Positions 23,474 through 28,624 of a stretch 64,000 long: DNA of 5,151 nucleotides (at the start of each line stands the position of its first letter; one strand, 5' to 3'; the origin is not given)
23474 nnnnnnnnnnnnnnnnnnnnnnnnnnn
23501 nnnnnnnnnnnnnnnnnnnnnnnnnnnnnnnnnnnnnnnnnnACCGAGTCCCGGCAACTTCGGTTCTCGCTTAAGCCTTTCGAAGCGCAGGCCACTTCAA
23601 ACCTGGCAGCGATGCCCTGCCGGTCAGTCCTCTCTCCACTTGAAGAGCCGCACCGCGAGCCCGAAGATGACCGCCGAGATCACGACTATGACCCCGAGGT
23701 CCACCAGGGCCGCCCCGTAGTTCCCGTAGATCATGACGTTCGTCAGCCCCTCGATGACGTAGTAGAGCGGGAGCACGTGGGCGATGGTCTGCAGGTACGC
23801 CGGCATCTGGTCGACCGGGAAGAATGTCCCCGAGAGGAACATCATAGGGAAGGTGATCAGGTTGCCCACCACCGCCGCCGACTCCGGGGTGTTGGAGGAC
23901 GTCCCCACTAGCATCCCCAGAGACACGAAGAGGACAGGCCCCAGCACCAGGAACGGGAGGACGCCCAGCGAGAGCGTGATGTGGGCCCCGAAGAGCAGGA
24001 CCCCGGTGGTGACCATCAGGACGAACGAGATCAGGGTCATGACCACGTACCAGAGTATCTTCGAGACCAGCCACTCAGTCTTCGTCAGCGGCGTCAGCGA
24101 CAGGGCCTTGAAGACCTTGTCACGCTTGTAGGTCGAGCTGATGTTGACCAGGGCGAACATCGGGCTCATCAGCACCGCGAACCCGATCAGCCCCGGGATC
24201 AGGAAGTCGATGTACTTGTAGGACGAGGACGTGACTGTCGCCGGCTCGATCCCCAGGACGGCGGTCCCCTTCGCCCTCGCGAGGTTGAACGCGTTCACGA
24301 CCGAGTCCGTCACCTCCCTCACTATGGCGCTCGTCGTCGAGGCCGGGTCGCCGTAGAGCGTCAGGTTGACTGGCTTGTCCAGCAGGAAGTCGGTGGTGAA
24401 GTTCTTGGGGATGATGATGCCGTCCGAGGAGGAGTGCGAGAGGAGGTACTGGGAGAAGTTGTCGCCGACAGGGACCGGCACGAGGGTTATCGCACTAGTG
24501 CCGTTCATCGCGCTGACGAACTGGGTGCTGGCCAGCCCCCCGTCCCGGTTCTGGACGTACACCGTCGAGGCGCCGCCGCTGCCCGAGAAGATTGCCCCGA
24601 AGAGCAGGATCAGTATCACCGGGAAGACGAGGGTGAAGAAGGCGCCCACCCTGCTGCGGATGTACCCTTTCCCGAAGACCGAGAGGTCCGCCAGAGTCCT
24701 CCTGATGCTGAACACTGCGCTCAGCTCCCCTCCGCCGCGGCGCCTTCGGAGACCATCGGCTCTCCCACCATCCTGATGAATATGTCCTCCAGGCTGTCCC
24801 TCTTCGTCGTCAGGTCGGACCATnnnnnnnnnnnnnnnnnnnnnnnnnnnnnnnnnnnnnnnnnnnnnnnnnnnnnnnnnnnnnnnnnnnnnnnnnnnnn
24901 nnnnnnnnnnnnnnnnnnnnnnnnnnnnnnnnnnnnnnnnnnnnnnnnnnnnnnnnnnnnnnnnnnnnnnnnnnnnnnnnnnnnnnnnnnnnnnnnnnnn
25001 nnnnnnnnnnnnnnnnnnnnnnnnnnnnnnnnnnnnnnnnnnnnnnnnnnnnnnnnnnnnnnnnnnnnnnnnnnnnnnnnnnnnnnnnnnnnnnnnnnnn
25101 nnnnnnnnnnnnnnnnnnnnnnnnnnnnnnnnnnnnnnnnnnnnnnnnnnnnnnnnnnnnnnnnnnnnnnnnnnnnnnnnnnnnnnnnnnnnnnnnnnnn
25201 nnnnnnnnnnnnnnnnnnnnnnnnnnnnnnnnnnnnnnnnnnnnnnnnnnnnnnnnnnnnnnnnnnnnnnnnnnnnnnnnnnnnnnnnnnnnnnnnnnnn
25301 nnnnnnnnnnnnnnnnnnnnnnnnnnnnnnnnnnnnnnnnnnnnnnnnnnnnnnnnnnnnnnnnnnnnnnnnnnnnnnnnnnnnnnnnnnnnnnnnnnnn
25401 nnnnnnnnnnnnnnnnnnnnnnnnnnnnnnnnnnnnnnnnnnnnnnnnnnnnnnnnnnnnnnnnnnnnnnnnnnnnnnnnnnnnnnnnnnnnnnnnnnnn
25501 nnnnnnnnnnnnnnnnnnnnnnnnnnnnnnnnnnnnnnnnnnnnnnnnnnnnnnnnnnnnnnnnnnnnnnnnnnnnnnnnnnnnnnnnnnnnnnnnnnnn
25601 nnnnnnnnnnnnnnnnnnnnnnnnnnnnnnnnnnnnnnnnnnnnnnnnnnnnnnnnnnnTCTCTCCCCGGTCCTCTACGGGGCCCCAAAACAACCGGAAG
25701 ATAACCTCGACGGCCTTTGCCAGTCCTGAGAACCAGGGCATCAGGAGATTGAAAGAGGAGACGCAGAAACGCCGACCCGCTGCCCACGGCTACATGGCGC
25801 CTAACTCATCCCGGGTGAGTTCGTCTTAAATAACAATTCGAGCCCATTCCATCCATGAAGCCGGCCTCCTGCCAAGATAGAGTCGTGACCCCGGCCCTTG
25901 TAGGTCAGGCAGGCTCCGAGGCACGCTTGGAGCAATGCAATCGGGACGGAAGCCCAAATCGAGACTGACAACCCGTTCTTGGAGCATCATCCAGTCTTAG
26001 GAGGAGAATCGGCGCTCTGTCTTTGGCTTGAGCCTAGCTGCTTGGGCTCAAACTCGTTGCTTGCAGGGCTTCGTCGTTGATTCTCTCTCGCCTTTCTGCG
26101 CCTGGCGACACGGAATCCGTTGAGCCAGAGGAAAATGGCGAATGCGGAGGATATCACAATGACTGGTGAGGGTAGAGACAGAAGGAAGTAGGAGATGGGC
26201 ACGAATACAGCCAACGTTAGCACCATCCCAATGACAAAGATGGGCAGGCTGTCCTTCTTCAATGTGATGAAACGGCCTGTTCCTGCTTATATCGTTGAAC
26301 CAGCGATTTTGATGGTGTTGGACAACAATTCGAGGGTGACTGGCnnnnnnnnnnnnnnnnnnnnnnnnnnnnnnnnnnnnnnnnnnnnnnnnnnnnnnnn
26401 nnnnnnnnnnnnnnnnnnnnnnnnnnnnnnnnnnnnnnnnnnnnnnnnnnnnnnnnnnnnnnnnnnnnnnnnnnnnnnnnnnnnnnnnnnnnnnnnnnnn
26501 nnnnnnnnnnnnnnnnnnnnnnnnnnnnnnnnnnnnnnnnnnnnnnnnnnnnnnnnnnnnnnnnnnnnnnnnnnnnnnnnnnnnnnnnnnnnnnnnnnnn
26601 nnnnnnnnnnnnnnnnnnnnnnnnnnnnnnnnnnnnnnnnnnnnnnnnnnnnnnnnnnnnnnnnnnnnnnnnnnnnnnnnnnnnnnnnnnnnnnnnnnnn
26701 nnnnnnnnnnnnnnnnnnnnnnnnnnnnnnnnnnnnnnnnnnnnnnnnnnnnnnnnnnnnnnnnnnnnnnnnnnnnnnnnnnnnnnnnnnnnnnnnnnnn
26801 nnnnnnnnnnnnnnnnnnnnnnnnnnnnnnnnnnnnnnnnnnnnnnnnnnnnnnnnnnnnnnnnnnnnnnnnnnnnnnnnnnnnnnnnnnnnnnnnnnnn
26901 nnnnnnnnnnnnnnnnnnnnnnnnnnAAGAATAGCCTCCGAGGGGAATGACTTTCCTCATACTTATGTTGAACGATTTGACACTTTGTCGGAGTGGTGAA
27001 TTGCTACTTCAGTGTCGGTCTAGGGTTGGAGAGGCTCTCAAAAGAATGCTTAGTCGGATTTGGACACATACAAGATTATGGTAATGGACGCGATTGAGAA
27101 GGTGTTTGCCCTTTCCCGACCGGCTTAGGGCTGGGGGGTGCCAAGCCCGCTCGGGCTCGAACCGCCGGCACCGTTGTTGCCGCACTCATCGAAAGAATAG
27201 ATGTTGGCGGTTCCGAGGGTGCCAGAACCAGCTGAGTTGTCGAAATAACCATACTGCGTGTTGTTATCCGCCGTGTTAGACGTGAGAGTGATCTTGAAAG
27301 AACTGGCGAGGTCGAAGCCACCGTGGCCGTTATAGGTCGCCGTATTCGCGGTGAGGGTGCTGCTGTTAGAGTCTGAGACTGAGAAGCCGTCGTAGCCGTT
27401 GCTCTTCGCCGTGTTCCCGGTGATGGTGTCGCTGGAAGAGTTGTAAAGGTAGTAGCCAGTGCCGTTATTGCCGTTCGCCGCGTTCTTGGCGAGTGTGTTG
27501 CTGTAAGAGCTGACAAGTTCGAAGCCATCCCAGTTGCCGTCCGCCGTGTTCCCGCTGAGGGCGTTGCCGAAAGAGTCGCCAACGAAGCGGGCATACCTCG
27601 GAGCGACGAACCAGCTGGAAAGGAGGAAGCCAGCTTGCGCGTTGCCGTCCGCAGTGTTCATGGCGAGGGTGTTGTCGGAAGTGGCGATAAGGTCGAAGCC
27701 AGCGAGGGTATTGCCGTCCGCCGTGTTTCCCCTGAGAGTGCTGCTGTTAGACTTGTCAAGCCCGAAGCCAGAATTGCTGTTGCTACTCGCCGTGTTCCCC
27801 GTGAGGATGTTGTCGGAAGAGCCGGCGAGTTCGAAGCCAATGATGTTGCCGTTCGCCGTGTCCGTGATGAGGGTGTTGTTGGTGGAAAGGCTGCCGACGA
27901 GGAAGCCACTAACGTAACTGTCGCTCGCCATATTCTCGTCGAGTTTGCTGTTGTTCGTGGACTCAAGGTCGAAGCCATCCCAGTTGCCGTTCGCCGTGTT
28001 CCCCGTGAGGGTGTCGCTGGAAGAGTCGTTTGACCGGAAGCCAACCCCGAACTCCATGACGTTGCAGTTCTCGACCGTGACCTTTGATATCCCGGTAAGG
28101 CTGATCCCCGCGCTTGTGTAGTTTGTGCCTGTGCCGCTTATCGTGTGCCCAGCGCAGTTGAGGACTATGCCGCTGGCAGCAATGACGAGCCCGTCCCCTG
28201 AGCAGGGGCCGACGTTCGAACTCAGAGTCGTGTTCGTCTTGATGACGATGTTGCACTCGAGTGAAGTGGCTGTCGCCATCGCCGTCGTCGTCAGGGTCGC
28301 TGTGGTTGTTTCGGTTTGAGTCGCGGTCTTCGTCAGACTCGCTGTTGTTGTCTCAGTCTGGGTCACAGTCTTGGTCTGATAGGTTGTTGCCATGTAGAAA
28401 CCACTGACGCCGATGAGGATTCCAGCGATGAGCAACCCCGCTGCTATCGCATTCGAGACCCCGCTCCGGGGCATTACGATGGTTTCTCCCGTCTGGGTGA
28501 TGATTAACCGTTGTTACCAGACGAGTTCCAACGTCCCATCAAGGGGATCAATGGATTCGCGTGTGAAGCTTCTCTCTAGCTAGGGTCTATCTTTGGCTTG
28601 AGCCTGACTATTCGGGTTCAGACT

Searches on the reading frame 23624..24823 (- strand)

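Call 21: search_protein_families(library=pfam, proteins=[window:23624-24823:-], max_evalue=5)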
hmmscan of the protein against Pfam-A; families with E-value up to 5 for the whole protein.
window:23624-24823:- (399 aa): 2 families
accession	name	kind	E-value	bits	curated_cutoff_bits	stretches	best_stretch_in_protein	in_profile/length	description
PF12698.13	ABC2_membrane_3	-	2.2e-39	136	31.6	1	62-391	5-346/347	ABC-2 family transporter protein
PF01061.29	ABC2_membrane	-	4.6e-26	92.1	26.9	2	194-364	51-210/211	ABC-2 type transporter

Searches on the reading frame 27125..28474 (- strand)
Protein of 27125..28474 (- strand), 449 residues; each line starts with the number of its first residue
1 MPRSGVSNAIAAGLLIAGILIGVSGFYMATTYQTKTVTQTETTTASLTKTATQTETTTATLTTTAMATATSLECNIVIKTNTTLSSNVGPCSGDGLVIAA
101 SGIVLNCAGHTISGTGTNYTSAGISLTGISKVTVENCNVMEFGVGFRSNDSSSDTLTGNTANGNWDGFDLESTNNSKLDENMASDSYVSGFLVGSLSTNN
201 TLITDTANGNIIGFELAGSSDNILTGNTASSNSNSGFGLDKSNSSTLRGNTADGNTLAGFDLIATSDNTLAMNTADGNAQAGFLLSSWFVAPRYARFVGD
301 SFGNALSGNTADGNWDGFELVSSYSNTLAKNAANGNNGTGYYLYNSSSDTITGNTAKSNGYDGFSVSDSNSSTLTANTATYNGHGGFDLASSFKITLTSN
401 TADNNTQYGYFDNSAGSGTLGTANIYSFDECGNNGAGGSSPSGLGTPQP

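Call 21: search_protein_families(library=pfam, proteins=[window:27125-28474:-], max_evalue=5)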
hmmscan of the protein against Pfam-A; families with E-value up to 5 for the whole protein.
window:27125-28474:- (449 aa): 2 families
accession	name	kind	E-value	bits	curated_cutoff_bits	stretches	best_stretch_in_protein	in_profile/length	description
PF05048.19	NosD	-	2.8e-33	115.6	23.6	3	293-412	60-179/212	Periplasmic copper-binding protein (NosD)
PF13229.12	Beta_helix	-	3.9e-30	105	25.9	3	294-417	24-149/158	Right handed beta helix region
